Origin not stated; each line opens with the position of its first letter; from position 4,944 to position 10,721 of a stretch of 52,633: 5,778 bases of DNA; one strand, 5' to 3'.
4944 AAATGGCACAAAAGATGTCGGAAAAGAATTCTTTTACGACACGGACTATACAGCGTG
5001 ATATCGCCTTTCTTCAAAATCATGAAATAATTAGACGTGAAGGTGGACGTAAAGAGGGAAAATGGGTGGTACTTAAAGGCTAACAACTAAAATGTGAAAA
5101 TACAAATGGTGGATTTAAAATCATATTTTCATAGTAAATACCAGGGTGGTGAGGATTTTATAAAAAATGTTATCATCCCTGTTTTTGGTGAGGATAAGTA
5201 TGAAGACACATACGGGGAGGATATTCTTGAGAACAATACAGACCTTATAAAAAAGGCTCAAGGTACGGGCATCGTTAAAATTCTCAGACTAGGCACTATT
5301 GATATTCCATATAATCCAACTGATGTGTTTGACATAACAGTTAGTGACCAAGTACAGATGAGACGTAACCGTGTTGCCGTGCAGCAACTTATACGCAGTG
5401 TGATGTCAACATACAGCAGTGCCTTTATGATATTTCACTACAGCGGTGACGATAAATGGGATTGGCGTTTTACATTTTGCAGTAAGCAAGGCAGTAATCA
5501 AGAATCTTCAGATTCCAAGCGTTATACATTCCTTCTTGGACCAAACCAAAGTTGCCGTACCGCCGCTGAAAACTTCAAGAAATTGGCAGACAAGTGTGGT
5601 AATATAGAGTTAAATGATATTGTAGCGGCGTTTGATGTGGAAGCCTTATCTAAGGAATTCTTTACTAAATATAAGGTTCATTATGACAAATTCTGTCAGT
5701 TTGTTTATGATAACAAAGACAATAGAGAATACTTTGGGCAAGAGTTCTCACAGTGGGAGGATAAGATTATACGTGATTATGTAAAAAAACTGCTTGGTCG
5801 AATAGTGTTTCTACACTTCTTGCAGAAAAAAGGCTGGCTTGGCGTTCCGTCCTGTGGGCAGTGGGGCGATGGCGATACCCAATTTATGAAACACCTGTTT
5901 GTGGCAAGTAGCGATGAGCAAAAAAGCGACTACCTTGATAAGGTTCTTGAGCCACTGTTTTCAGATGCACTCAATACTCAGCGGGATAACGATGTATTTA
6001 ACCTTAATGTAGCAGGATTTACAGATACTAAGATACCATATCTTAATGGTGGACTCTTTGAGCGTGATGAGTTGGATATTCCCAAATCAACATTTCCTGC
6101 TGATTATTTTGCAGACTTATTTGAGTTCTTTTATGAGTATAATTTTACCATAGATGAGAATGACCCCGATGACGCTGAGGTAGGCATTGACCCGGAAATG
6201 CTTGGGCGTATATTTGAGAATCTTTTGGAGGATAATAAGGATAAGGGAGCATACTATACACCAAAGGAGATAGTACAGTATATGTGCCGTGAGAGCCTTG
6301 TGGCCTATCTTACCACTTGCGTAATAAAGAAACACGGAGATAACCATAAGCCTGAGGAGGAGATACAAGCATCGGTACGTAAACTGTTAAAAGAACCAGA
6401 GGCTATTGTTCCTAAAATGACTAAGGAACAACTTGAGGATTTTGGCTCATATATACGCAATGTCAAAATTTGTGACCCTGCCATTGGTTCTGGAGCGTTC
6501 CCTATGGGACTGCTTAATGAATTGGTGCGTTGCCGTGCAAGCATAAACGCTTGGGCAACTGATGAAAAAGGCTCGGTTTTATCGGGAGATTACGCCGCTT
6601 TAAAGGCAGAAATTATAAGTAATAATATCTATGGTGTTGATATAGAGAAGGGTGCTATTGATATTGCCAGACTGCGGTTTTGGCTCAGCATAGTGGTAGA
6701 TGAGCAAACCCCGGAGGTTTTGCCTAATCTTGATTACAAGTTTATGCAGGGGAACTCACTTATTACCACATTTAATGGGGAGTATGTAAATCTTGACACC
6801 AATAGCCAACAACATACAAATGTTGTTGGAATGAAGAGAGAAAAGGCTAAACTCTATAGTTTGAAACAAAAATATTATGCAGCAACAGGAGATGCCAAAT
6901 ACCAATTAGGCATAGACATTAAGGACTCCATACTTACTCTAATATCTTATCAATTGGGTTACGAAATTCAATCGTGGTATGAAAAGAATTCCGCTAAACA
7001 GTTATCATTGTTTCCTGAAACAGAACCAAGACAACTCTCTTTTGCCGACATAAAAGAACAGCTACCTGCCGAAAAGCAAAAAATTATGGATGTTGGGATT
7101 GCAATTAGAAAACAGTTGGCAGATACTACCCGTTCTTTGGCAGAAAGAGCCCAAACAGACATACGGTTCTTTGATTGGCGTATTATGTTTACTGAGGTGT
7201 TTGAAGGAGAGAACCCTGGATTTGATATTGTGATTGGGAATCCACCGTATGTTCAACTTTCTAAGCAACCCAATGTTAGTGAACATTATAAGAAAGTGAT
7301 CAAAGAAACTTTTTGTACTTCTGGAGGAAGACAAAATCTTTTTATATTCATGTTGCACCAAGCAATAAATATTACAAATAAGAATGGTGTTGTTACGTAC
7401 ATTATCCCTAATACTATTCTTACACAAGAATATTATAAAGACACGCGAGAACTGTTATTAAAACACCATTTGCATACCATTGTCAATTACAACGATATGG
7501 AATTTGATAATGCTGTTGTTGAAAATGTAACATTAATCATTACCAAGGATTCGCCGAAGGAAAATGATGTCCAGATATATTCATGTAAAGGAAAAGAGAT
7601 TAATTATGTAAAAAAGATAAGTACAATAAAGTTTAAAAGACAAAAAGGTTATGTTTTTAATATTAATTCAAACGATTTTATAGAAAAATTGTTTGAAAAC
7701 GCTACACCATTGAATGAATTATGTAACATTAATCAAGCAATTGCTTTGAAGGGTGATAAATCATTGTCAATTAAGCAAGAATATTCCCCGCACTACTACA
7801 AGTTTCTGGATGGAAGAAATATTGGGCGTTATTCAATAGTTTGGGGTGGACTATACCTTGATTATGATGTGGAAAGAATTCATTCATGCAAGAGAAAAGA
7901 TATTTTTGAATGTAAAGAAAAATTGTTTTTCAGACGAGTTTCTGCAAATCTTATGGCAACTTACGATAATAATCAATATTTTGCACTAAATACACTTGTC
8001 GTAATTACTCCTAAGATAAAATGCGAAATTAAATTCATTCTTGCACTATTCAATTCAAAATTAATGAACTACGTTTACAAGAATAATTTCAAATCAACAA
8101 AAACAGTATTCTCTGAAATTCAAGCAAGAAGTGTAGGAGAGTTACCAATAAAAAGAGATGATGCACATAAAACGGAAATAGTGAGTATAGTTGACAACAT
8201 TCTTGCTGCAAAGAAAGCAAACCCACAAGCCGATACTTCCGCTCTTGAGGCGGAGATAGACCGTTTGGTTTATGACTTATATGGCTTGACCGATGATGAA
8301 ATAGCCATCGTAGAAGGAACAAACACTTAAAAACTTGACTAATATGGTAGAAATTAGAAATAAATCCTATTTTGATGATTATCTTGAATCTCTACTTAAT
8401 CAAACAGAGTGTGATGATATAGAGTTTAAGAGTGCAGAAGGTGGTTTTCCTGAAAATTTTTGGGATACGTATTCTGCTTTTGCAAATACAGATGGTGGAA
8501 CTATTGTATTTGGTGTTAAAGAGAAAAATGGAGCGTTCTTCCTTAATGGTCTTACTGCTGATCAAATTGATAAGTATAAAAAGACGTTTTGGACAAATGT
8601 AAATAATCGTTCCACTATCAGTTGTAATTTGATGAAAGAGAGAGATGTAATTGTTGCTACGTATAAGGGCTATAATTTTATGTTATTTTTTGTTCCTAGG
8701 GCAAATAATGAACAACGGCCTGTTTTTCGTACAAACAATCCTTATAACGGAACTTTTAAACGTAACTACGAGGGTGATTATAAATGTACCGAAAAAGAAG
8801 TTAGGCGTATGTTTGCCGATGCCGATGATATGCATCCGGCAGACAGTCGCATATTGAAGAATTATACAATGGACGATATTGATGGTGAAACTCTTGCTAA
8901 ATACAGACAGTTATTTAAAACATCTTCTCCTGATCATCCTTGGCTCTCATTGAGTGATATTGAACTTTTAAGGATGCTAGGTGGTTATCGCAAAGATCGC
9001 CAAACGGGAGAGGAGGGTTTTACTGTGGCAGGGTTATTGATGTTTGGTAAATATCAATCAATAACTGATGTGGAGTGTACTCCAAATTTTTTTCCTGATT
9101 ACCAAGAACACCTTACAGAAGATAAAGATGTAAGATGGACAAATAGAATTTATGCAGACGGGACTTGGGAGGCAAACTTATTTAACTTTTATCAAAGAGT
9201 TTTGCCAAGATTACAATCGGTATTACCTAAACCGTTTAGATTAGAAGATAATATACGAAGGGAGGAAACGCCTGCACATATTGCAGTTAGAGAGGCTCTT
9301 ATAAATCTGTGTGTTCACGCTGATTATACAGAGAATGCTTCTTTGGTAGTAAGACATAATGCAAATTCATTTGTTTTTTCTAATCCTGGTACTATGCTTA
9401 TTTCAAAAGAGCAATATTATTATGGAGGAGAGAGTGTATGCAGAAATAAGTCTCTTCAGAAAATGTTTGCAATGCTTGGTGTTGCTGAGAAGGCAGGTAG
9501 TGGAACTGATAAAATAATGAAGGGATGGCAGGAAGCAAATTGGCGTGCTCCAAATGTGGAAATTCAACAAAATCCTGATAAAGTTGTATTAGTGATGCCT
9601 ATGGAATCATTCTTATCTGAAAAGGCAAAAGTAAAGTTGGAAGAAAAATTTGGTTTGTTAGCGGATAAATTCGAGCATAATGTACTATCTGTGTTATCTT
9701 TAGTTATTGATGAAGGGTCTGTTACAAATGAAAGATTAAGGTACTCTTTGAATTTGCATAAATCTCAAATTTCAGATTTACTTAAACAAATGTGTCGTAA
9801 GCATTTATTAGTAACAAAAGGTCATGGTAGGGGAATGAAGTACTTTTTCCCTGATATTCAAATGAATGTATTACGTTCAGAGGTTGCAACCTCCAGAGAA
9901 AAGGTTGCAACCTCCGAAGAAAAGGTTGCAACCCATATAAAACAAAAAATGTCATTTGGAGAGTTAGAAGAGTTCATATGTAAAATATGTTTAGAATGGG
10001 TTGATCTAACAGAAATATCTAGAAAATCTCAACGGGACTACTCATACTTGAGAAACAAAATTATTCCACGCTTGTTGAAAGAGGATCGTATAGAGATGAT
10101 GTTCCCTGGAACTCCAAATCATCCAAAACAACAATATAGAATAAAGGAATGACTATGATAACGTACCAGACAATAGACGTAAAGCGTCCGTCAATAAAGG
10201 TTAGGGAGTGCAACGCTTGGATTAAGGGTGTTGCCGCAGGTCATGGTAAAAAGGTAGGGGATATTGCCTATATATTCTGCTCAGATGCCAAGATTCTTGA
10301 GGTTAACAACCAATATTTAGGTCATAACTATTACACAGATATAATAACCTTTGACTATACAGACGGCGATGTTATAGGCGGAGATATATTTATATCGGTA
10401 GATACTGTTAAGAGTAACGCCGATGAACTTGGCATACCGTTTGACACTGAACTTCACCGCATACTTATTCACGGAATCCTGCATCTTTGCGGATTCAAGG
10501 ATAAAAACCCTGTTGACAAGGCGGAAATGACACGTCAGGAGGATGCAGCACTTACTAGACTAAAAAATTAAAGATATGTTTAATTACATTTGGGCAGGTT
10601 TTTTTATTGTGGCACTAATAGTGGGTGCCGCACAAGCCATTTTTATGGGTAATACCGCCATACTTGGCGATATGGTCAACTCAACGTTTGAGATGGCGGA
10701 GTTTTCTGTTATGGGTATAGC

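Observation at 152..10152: Four-gene PLD-SNF2 / PglX-MmeI-type methyltransferase / two Schlafen-like COG2865 genes: candidate unnamed restriction-modification-like defence operon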

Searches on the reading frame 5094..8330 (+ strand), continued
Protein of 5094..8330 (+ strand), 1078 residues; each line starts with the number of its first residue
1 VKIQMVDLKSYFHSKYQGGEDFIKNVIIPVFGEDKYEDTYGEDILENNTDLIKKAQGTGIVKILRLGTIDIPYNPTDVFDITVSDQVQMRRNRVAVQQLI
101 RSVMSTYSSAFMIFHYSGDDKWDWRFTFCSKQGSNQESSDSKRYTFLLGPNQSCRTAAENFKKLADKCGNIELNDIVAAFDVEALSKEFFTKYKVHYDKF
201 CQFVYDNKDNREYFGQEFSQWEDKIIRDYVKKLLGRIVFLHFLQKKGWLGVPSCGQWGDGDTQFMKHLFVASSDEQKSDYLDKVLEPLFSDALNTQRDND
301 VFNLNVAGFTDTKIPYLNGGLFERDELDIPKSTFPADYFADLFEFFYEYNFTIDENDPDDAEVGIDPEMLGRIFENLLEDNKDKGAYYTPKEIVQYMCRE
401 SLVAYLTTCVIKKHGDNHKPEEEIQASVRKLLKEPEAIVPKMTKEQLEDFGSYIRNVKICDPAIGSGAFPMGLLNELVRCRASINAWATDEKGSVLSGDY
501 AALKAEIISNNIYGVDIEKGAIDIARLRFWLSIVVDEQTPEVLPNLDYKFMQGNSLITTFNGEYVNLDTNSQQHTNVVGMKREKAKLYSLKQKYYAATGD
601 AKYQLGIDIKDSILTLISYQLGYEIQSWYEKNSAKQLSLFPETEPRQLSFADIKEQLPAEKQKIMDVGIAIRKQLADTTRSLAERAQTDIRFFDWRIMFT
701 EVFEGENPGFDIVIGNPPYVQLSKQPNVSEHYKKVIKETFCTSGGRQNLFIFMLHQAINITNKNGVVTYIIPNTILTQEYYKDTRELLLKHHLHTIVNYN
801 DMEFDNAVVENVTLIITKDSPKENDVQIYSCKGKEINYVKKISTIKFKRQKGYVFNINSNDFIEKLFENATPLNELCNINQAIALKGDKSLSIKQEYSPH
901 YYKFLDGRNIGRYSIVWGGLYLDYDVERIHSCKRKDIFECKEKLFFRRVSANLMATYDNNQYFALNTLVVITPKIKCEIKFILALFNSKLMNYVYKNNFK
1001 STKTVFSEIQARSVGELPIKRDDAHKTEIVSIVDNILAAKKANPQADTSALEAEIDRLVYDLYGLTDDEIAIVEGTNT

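Call 78: find_encoding_contigs(protein=P0191, flank=7000, max_places=2)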
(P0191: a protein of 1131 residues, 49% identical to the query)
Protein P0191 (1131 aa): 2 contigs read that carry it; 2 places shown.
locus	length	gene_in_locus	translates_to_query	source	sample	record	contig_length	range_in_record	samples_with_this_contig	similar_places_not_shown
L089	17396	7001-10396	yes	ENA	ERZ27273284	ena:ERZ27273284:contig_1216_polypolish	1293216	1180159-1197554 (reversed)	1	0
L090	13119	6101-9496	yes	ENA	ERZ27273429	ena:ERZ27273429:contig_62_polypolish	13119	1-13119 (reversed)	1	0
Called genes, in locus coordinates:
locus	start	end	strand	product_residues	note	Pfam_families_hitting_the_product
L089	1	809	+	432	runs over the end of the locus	PF13173:AAA_14, PF13635:DUF4143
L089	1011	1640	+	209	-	-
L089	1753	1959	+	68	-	PF01381:HTH_3, PF13443:HTH_26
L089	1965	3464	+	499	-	PF04326:SLFN_AlbA_2, PF13749:HATPase_c_4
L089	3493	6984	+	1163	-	PF13091:PLDc_2 (weak), PF00176:SNF2-rel_dom (weak), PF04851:ResIII (weak), PF00271:Helicase_C, PF22590:Cas3-like_C_2 (faint)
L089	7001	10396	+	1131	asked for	PF02384:N6_Mtase (faint), PF20473:MmeI_Mtase (faint), PF07669:Eco57I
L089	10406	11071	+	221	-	-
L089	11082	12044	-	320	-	PF07669:Eco57I (weak)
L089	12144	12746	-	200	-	PF00239:Resolvase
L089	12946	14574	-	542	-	PF03432:Relaxase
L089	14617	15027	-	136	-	-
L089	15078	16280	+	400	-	PF13102:Phage_int_SAM_5, PF00589:Phage_integrase (weak)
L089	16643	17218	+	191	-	PF12099:DUF3575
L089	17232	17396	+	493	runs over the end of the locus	PF12984:DUF3868, PF00691:OmpA, PF07719:TPR_2 (faint), PF00515:TPR_1 (faint)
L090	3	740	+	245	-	?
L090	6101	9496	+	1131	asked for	PF02384:N6_Mtase (faint), PF20473:MmeI_Mtase (faint), PF07669:Eco57I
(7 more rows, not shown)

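Call 79: find_encoding_contigs(protein=P0214, flank=7000, max_places=2)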
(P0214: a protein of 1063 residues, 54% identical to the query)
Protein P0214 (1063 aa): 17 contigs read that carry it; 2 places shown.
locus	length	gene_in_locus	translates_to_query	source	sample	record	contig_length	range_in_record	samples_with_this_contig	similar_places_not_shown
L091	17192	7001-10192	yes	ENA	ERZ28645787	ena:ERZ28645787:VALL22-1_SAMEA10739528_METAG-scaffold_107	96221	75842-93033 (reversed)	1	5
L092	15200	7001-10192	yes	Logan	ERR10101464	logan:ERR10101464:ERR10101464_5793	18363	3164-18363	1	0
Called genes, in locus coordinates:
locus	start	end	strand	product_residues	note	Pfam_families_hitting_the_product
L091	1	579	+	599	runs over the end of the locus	PF00580:UvrD-helicase, PF13245:AAA_19, PF01443:Viral_helicase1 (faint), PF13361:UvrD_C (faint)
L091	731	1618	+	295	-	-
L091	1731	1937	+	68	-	PF01381:HTH_3, PF13443:HTH_26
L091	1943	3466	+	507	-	PF04326:SLFN_AlbA_2, PF13749:HATPase_c_4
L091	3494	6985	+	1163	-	PF13091:PLDc_2 (weak), PF00176:SNF2-rel_dom (weak), PF04851:ResIII (weak), PF00271:Helicase_C, PF22590:Cas3-like_C_2 (faint)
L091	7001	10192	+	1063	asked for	PF02384:N6_Mtase (faint), PF20473:MmeI_Mtase (faint), PF07669:Eco57I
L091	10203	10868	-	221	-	-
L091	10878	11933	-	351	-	PF12950:TaqI_C (faint)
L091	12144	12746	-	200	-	PF00239:Resolvase, PF13936:HTH_38 (weak)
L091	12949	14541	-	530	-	PF03432:Relaxase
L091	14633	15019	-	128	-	-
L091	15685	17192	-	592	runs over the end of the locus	PF05272:VapE-like_dom, PF19263:DUF5906 (weak)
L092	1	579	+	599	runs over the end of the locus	PF00580:UvrD-helicase, PF13245:AAA_19, PF01443:Viral_helicase1 (faint), PF13361:UvrD_C (faint)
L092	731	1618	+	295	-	-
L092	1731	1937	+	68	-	PF01381:HTH_3, PF13443:HTH_26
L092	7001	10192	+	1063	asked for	PF02384:N6_Mtase (faint), PF20473:MmeI_Mtase (faint), PF07669:Eco57I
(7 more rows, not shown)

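Call 80: find_encoding_contigs(protein=P0236, flank=7000, max_places=2)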
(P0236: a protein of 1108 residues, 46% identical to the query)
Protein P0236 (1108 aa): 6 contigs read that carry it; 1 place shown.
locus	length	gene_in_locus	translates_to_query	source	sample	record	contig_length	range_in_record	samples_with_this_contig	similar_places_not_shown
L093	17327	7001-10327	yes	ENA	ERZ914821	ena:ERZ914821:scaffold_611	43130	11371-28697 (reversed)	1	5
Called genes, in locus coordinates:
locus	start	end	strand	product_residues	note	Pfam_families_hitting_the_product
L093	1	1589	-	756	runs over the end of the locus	PF18998:Flg_new_2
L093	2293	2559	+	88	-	-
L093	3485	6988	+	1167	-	PF13091:PLDc_2 (weak), PF00176:SNF2-rel_dom (faint), PF04851:ResIII (weak), PF00271:Helicase_C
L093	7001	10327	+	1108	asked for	PF20473:MmeI_Mtase (faint), PF07669:Eco57I, PF12950:TaqI_C (faint)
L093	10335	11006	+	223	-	-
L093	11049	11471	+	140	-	-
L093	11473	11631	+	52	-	-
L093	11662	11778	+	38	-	-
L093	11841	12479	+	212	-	-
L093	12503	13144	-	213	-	PF02589:LUD_dom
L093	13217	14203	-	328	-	-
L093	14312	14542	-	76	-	PF25583:WCX (weak)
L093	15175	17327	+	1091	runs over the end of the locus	PF13620:CarboxypepD_reg, PF13715:CarbopepD_reg_2, PF07715:Plug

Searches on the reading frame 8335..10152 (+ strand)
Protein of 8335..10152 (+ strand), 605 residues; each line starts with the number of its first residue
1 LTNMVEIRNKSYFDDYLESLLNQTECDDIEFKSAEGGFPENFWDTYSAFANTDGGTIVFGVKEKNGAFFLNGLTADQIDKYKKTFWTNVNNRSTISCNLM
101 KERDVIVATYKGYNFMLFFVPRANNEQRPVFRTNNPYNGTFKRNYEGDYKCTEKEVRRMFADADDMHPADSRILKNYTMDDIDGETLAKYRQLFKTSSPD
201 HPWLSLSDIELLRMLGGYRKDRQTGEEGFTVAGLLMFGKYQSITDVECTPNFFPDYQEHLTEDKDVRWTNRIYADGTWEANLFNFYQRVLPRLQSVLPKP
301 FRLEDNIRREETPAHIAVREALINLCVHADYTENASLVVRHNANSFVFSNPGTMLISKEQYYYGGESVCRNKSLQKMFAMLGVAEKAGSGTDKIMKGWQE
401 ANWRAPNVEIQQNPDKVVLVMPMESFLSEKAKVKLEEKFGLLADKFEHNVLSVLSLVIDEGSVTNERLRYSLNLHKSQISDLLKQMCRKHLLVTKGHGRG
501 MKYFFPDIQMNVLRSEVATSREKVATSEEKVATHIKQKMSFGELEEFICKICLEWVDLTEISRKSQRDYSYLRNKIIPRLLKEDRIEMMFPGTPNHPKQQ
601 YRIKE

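Call 5: search_protein_families(library=pfam, proteins=[window:8335-10152:+], max_evalue=0.01)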
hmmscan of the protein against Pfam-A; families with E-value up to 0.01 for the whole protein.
window:8335-10152:+ (605 aa): 4 families
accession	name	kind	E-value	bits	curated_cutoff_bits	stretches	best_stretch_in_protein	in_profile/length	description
PF04326.19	SLFN_AlbA_2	-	5.5e-11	43.5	25.3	1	26-151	2-117/118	Schlafen, AlbA_2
PF13749.12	HATPase_c_4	-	2.3e-09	37.6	26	1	346-414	13-84/89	Putative ATP-dependent DNA helicase recG C-terminal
PF21247.3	Fic-like_C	-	0.00051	20.3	27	1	580-603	40-63/64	Filamentation induced by cAMP protein Fic-like, C-terminal domain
PF13463.12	HTH_27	-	0.0062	17.2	22.2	0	460-497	16-53/68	Winged helix DNA-binding domain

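Call 6: search_protein_families(library=padloc, proteins=[window:8335-10152:+], max_evalue=0.01)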
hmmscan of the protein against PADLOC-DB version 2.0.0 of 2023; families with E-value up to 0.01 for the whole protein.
window:8335-10152:+ (605 aa): 3 families
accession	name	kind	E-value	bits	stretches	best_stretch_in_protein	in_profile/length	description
PDLC02394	pAgo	-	4.3e-15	52.6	2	39-238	54-240/1121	-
PDLC02402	Aga_SIR2-PNTD1-PNTD2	-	1.4e-09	34.7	1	153-355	295-484/876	Class I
PDLC02418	Aga_SIR2-Kinase-PNTD1-PNTD2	-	1.6e-06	24.7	1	154-355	155-362/756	Class I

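Call 7: search_protein_families(library=ncbifam, proteins=[window:8335-10152:+], max_evalue=0.001)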
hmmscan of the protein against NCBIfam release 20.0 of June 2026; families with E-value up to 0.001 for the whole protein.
window:8335-10152:+ (605 aa): 0 families

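Call 82: find_related_loci(query=window:8335-10152:+, collection=metagenome_contigs, flank=6000)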
Query window:8335-10152:+ (605 aa) in metagenome_contigs; peptide patterns used: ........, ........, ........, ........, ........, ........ (x = any residue, [..] = any of these).
181 stretches matched a pattern; 106 encode a relative of the query (tblastn E <= 1e-3); the best 80 are kept; 80 distinct loci.
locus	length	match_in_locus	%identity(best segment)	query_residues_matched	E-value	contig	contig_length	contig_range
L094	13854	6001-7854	70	1-604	0e+0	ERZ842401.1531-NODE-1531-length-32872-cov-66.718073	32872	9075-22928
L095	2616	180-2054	60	3-597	0e+0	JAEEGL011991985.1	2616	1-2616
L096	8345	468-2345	57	4-602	0e+0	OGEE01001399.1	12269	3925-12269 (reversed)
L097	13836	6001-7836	58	4-602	0e+0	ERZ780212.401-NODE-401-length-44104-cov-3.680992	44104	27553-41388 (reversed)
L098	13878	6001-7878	57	4-602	0e+0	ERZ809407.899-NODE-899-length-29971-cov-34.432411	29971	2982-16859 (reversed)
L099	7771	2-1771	60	31-597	0e+0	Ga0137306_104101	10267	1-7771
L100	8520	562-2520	56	4-604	0e+0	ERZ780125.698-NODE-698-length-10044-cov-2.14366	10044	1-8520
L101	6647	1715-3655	55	4-602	0e+0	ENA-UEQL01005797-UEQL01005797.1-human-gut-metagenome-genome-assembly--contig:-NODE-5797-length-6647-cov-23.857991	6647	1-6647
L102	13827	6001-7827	57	1-602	0e+0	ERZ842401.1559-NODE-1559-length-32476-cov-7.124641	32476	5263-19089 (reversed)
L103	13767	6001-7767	58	16-602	0e+0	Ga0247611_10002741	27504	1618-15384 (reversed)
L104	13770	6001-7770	54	17-605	0e+0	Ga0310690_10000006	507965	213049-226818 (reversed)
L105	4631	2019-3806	49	17-605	0e+0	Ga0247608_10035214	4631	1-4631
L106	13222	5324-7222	56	4-602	0e+0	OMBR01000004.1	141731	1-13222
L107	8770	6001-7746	49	17-605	0e+0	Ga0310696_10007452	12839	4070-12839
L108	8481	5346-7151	49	17-605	0e+0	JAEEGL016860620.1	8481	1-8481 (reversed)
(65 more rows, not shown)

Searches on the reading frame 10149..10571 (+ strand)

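Call 7: search_protein_families(library=ncbifam, proteins=[window:10149-10571:+], max_evalue=0.001)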
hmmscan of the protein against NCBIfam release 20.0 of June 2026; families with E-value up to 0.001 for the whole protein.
window:10149-10571:+ (140 aa): 2 families
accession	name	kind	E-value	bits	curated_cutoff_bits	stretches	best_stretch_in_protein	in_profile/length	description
TIGR00043.2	TIGR00043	equivalog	2.7e-28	98.5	45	1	17-139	10-143/146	rRNA maturation RNase YbeY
NF010570.0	PRK13963.1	equivalog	1.2e-10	41.1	274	1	50-138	163-254/261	rRNA maturation RNase YbeY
